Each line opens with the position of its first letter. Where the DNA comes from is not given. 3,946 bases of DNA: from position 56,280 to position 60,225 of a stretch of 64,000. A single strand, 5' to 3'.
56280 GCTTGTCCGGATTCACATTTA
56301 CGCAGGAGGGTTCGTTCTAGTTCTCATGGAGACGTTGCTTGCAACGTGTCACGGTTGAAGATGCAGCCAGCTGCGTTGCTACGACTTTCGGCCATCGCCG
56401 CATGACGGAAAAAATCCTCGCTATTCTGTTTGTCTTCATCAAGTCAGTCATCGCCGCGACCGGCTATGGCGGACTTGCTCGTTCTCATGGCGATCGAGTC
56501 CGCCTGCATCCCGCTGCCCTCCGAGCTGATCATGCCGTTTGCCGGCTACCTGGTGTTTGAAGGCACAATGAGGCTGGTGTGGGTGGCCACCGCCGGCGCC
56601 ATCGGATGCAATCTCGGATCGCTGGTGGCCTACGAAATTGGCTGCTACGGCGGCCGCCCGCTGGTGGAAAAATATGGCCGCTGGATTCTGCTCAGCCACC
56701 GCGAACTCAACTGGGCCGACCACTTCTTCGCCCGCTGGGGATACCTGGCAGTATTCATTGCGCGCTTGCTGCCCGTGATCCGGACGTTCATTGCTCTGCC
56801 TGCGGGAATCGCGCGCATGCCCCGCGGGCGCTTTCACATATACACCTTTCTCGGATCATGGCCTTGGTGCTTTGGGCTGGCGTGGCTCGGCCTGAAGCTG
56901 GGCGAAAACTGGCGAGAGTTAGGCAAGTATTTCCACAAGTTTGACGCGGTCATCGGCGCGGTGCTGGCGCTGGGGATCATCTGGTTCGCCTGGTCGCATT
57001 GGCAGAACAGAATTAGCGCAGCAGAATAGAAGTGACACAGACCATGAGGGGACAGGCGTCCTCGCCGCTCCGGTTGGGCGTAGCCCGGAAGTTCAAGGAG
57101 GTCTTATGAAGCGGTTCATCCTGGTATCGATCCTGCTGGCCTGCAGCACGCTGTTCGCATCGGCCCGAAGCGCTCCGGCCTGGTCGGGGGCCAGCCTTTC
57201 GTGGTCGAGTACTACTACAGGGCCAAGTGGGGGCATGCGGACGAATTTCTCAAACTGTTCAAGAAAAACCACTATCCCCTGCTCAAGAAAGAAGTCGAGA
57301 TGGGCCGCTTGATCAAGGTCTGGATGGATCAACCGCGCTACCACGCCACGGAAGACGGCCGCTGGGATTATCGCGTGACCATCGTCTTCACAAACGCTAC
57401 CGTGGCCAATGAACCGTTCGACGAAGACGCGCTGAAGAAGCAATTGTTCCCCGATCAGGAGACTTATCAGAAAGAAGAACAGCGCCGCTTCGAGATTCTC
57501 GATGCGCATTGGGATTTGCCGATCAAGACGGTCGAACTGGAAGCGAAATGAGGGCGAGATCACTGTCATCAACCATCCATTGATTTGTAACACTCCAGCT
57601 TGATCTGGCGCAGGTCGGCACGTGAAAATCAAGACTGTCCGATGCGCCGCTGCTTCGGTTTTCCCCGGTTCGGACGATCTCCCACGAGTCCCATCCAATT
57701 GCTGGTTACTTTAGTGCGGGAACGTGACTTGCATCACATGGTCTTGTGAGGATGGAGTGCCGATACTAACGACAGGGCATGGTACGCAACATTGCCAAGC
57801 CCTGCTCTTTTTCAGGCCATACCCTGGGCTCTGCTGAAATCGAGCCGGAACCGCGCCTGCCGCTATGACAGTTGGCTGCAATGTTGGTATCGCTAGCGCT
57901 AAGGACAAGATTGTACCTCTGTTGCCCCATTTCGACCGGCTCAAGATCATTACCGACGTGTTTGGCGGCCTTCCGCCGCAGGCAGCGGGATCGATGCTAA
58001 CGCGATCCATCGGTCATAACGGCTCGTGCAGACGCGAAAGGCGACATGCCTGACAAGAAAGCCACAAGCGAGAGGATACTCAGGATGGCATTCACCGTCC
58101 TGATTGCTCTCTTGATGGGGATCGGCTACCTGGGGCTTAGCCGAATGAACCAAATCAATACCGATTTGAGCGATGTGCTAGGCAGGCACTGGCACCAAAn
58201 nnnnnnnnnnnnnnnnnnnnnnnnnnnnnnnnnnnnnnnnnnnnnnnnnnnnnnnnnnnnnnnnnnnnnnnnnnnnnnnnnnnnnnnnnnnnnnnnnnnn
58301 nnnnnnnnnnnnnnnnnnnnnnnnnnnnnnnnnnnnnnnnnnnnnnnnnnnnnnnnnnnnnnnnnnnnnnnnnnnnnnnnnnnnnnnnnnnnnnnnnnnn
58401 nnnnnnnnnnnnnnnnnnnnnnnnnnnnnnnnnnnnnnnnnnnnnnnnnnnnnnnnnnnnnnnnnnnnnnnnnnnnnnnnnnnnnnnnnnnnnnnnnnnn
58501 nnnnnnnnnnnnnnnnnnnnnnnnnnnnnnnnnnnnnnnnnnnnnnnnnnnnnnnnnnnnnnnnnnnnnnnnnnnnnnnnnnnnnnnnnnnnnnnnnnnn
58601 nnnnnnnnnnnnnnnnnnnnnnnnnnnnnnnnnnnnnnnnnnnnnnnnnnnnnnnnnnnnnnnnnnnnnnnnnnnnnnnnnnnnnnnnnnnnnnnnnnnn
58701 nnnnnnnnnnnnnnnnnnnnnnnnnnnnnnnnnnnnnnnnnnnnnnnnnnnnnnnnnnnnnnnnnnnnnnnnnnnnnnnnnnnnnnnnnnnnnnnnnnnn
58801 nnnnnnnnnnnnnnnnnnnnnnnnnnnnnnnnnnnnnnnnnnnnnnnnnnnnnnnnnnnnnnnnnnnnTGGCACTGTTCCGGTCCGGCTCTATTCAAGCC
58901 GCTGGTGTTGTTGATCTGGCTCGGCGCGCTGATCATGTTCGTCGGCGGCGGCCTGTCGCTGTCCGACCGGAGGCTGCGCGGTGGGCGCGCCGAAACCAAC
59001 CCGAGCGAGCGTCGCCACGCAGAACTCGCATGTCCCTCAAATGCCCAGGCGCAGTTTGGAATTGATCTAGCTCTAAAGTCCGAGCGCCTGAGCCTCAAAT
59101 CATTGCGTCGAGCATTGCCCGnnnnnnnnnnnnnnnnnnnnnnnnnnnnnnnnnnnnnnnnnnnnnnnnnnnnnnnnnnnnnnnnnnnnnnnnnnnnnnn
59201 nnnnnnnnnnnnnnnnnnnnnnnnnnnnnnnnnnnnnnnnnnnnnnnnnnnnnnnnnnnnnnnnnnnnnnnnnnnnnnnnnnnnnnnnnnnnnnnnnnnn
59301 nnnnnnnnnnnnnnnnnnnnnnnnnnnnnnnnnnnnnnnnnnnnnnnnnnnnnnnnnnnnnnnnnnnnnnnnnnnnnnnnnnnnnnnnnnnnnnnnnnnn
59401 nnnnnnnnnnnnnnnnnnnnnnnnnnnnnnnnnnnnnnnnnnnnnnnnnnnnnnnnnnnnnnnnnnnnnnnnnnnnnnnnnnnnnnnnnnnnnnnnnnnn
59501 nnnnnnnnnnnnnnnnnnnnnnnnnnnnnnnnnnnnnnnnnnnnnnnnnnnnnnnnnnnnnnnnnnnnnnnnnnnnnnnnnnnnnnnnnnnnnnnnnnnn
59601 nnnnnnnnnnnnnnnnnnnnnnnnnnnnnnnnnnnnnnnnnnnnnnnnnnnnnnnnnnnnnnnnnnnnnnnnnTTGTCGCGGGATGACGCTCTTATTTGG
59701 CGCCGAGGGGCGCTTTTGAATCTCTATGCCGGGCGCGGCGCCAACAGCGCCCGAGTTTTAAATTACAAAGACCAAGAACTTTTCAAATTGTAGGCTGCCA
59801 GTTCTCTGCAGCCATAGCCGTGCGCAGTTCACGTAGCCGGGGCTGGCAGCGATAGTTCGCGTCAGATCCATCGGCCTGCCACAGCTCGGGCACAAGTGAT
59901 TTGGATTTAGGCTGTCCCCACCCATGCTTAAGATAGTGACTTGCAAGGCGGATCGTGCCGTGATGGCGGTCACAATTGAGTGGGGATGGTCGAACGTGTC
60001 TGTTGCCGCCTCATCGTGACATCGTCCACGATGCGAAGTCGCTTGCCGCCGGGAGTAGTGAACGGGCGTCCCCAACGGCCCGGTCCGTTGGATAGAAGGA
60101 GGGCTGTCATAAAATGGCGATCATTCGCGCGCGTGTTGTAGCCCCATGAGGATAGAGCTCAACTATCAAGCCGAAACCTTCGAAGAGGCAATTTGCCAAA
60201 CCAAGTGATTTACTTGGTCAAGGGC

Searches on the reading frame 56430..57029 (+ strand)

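Call 8: search_protein_families(library=ncbifam, proteins=[window:56430-57029:+], max_evalue=0.01)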
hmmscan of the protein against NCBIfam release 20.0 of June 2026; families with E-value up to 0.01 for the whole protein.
window:56430-57029:+ (199 aa): 3 families
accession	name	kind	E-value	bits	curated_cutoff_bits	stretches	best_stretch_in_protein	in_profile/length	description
NF052604.1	UndecprPTUtpABac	equivalog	1.8e-43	148.9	250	1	29-190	29-191/198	undecaprenyl phosphate transporter UptA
NF052605.1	UndecprPTUptAStph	equivalog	1.4e-27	96.9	300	1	16-189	17-194/197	undecaprenyl phosphate transporter UptA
NF008102.0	PRK10847.1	equivalog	5.6e-09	36.1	236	1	58-158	80-179/219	DedA family protein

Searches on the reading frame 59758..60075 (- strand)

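Call 86: search_protein_families(library=pfam, proteins=[window:59758-60075:-], max_evalue=1)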
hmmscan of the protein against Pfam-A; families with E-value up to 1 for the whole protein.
window:59758-60075:- (105 aa): 1 family
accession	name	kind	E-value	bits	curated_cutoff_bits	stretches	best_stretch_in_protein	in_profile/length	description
PF24460.1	DUF7575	-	0.099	12.5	28.5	1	62-70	6-14/28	Domain of unknown function (DUF7575)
